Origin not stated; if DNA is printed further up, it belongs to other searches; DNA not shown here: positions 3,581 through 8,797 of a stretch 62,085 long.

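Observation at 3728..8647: AT-rich single-gene islet encoding a DEDD exonuclease + RecQ core + UvrD-like helicase fusion (1639 aa)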

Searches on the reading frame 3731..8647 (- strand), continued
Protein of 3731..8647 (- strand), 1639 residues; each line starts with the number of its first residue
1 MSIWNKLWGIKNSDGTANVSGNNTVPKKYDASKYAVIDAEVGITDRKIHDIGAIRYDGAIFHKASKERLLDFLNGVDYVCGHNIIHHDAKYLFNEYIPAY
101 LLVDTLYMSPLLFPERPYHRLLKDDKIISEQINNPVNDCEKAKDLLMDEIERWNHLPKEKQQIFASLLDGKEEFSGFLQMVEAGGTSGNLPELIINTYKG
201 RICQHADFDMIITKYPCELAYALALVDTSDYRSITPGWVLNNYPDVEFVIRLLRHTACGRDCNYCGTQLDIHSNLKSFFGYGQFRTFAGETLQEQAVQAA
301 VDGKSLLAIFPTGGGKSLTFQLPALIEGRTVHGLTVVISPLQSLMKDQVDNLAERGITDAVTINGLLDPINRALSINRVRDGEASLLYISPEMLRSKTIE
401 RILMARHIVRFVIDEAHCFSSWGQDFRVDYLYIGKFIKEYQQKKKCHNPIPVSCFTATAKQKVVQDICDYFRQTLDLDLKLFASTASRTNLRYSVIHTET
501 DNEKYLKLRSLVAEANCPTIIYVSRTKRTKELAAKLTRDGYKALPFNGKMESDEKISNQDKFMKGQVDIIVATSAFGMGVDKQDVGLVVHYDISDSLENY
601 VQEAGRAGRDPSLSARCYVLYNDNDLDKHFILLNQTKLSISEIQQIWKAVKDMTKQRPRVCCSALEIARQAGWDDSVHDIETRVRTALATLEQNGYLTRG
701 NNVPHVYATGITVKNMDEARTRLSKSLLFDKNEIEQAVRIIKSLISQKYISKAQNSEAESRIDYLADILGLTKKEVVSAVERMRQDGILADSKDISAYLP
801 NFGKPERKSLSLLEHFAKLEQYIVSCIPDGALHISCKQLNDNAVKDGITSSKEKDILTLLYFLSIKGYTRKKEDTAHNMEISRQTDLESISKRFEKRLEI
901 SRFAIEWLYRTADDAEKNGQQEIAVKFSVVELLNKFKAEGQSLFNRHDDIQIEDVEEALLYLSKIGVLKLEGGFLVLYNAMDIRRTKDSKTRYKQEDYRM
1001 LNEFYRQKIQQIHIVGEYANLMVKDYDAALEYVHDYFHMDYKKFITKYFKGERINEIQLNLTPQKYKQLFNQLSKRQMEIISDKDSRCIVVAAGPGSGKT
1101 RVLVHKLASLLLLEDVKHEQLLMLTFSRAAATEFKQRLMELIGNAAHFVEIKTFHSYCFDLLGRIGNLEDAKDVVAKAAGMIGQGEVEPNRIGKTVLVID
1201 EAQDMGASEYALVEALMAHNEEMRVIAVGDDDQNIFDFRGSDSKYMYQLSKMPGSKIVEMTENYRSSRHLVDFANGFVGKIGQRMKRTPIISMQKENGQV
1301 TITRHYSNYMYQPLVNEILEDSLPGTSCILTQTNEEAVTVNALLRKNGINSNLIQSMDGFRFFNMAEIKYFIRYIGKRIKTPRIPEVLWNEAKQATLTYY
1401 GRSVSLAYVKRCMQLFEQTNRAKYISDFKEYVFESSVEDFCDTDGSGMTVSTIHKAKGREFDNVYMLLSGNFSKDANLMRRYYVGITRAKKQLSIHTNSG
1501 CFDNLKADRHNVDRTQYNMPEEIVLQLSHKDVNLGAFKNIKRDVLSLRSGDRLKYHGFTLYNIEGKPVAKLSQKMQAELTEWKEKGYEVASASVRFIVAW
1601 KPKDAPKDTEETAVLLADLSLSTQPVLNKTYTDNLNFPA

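Call 8: search_solved_structures(query=window:3731-8647:-, max_evalue=0.001)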
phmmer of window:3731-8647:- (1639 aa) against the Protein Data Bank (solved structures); distinct sequences matched with E-value up to 0.001: 174 (the best 60 are shown).
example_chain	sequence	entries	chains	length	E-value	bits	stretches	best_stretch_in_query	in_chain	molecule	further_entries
1oyw_A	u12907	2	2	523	2.3e-54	187.7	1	275-626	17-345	ATP-dependent DNA helicase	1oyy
4tmu_A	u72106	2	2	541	8.6e-54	185.9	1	275-626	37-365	RecQ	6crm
5lb3_B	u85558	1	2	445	2.2e-52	181.2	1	271-636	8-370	ATP-dependent DNA helicase Q5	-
5lb5_A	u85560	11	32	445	2.3e-52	181.2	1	271-636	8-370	ATP-dependent DNA helicase Q5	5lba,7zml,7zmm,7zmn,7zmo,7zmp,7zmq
7zms_A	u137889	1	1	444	2.4e-52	181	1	271-636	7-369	ATP-dependent DNA helicase Q5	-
8rl5_A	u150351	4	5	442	2.6e-52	181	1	271-636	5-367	ATP-dependent DNA helicase Q5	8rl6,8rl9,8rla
5lb8_A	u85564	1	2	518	3.7e-52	180.4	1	271-636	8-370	ATP-dependent DNA helicase Q5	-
8qw9_R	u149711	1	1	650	6.8e-52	179.6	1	271-636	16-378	ATP-dependent DNA helicase Q5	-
8qq2_R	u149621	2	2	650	6.8e-52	179.6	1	271-636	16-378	ATP-dependent DNA helicase Q5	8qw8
9ei2_U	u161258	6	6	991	1.8e-51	178.1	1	271-636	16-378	ATP-dependent DNA helicase Q5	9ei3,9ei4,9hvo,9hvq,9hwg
4q47_A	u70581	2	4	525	9.3e-51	175.8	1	275-628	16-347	DNA helicase RecQ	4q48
9ei1_U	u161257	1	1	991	2.1e-50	174.6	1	271-636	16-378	ATP-dependent DNA helicase Q5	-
7auc_A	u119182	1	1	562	1.5e-47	165.2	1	282-628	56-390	Bloom syndrome protein,Bloom syndrome protein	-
7aud_A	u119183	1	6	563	1.5e-47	165.2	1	282-628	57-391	Bloom syndrome protein,Bloom syndrome protein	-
4cgz_A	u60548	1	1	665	2.4e-47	164.5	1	282-628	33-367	BLOOM'S SYNDROME HELICASE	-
1pjr_A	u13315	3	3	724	3.2e-26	94.5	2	1067-1164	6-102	PCRA | ATP-DEPENDENT HELICASE PCRA | HELICASE PCRA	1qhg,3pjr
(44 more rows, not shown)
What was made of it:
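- Closest known: WRN. Same: The WRN helicase core matches residues 275-651 at E about 1e-36 (call 8).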
